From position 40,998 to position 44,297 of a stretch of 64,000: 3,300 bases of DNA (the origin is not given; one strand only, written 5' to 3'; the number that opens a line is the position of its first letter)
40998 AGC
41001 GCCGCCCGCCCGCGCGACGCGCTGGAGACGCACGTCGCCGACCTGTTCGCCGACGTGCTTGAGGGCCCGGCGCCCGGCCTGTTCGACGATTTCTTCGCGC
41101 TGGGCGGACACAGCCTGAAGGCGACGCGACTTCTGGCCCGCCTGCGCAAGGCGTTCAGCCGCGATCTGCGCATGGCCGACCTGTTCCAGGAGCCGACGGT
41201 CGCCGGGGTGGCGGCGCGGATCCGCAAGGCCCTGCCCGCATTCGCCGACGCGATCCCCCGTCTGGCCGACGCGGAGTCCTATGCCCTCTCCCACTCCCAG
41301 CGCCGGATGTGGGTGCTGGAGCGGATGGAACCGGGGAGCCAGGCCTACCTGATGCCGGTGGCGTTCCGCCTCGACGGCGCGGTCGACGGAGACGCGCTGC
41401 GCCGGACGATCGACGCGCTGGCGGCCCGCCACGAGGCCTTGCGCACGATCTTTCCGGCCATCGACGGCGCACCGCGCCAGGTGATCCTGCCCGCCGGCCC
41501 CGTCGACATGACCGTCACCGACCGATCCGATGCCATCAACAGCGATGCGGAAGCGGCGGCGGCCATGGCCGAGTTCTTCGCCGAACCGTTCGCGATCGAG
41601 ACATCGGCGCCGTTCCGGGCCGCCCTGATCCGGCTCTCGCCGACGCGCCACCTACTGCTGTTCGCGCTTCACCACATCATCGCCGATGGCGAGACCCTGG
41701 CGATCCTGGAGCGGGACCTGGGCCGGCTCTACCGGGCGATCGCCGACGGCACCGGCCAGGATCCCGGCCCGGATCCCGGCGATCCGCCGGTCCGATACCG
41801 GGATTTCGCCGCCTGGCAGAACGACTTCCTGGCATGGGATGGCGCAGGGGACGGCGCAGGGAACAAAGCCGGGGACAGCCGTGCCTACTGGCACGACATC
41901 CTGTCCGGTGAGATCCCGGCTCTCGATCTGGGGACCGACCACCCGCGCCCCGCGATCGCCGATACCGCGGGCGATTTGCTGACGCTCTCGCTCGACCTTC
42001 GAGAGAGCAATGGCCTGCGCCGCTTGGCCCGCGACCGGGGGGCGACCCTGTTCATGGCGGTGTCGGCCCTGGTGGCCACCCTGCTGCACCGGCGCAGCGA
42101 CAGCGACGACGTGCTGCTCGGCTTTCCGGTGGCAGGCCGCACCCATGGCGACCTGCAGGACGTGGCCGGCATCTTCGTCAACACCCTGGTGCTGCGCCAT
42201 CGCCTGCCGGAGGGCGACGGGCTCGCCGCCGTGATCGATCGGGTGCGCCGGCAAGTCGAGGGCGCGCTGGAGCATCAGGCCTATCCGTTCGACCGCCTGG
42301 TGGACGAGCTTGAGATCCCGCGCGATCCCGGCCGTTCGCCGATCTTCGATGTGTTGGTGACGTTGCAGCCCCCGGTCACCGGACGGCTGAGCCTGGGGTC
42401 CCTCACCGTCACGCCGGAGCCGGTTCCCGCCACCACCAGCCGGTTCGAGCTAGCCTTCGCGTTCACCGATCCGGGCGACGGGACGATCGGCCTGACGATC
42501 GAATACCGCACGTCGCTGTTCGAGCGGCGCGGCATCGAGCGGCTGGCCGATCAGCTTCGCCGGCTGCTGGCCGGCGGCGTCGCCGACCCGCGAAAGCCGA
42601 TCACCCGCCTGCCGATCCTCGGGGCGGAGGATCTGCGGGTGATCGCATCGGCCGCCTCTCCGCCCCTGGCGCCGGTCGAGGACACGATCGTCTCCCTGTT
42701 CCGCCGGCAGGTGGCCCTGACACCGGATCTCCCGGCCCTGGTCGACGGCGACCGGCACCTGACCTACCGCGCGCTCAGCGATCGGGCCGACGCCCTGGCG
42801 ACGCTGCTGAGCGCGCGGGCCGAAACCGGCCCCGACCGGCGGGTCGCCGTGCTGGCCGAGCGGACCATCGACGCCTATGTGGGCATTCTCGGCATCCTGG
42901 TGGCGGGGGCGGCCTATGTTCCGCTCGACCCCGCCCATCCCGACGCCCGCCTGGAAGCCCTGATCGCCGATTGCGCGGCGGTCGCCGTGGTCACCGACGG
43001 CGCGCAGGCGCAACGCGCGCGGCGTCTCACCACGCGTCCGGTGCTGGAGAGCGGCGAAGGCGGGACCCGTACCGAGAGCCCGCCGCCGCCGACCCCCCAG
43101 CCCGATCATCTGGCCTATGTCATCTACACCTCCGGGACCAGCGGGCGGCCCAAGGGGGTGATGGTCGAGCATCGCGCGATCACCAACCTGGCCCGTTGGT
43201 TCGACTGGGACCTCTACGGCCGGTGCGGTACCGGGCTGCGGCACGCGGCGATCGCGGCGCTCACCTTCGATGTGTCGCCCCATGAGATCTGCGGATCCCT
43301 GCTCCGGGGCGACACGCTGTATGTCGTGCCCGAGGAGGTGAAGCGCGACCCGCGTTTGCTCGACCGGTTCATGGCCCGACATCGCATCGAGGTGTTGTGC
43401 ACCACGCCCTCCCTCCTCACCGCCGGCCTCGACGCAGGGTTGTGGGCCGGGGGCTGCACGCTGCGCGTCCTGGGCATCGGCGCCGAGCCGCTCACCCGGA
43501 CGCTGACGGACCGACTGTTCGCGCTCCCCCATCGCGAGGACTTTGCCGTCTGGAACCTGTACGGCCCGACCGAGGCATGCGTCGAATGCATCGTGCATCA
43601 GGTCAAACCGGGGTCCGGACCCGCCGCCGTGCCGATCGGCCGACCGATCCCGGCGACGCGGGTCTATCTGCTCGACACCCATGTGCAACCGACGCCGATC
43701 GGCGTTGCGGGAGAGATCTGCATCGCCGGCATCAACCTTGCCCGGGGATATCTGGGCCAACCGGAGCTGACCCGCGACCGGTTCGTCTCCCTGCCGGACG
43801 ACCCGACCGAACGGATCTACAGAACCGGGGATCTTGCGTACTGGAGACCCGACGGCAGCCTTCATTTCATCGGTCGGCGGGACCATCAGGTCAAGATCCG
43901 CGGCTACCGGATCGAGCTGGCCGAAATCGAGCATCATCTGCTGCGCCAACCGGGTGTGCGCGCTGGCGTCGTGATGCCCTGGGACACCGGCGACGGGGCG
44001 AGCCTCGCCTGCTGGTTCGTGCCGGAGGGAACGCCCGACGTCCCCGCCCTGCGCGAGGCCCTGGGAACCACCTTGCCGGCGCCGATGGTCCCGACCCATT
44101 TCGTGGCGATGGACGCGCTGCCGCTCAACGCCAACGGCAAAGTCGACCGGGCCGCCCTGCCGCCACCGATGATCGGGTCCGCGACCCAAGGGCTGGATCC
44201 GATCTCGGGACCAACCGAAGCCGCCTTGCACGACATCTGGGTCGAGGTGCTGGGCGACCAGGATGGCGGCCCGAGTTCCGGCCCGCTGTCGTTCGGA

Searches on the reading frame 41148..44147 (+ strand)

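Call 8: search_protein_families(library=pfam, proteins=[window:41148-44147:+], max_evalue=0.001)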
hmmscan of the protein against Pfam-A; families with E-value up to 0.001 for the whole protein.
window:41148-44147:+ (1000 aa): 3 families
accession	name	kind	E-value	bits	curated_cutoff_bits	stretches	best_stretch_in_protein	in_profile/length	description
PF00668.25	Condensation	-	7.2e-93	312.2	30.6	1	43-493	3-449/456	Condensation domain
PF00501.34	AMP-binding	-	2.1e-76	257.6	29.9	1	518-869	1-384/384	AMP-binding enzyme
PF13193.12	AMP-binding_C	-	6.8e-05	24.2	24.5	1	926-998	1-76/76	AMP-binding enzyme C-terminal domain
